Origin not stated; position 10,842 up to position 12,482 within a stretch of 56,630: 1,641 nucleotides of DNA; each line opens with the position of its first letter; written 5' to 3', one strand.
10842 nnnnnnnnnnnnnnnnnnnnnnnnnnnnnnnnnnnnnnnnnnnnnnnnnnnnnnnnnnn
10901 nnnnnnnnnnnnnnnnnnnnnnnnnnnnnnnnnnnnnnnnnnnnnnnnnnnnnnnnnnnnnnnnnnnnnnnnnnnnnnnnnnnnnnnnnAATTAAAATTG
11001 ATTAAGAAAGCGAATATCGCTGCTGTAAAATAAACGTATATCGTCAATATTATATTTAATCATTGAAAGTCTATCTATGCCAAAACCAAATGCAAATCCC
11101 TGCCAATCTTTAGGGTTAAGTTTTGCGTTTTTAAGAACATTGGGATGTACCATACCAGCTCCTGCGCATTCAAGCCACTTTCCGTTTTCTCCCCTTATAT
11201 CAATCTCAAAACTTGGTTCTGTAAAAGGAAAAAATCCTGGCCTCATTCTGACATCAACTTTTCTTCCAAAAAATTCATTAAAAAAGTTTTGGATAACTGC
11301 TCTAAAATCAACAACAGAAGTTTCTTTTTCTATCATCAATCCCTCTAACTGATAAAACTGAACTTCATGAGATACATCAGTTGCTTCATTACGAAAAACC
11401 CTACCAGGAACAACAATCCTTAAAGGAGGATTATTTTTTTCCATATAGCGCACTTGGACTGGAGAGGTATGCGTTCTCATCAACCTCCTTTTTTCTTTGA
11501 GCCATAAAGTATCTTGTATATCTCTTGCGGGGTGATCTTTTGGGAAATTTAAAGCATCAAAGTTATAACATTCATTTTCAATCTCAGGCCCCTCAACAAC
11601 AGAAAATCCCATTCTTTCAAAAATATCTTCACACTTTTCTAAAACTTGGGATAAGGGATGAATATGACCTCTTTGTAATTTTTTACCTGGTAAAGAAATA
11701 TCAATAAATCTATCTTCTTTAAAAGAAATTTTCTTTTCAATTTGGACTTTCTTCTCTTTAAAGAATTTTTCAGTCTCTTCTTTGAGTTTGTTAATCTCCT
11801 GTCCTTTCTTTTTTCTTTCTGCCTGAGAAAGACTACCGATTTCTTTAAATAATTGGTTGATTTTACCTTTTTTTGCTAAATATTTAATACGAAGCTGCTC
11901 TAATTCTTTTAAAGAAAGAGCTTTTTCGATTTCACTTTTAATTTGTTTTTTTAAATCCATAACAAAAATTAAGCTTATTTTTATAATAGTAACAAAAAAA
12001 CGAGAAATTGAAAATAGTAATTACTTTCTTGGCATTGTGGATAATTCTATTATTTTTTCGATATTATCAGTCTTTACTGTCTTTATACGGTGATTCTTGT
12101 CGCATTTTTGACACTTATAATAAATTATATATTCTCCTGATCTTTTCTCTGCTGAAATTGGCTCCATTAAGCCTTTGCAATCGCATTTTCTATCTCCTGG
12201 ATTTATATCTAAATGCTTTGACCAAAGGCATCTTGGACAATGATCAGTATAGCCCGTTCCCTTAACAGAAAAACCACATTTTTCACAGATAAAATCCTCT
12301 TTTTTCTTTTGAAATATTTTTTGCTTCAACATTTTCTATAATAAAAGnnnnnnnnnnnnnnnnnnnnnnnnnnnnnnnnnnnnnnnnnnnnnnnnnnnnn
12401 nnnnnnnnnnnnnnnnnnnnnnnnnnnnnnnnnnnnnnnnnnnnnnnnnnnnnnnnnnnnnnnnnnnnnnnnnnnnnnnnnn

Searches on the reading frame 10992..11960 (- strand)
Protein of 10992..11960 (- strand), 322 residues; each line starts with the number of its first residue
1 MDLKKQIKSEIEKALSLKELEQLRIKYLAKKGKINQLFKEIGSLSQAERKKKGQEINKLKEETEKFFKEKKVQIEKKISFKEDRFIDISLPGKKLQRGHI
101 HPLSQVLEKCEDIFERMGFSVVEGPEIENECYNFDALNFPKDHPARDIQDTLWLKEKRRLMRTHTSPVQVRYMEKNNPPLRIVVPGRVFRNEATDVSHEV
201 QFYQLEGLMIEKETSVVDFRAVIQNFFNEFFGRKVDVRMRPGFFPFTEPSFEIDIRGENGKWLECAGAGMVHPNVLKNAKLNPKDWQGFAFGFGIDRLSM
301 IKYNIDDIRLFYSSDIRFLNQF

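Call 17: search_protein_families(library=pfam, proteins=[window:10992-11960:-], max_evalue=0.001)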
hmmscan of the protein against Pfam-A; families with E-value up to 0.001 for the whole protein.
window:10992-11960:- (322 aa): 2 families
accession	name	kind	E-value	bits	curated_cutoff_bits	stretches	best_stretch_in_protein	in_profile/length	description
PF01409.25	tRNA-synt_2d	-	3.6e-97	325.1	19.8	1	86-322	2-246/246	tRNA synthetases class II core domain (F)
PF02912.23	Phe_tRNA-synt_N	-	7.5e-18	64.7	22.3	1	16-77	2-63/69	Aminoacyl tRNA synthetase class II, N-terminal domain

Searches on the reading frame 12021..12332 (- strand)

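Call 17: search_protein_families(library=pfam, proteins=[window:12021-12332:-], max_evalue=0.001)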
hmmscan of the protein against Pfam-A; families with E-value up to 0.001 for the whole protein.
window:12021-12332:- (103 aa): 2 families
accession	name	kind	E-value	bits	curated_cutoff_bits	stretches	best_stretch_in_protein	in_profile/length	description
PF12647.12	RNHCP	-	8.6e-27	93.4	24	1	12-94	2-89/90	RNHCP domain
PF08209.17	Sgf11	-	0.0002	21.3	26.4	0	11-36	2-27/33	Sgf11 (transcriptional regulation protein)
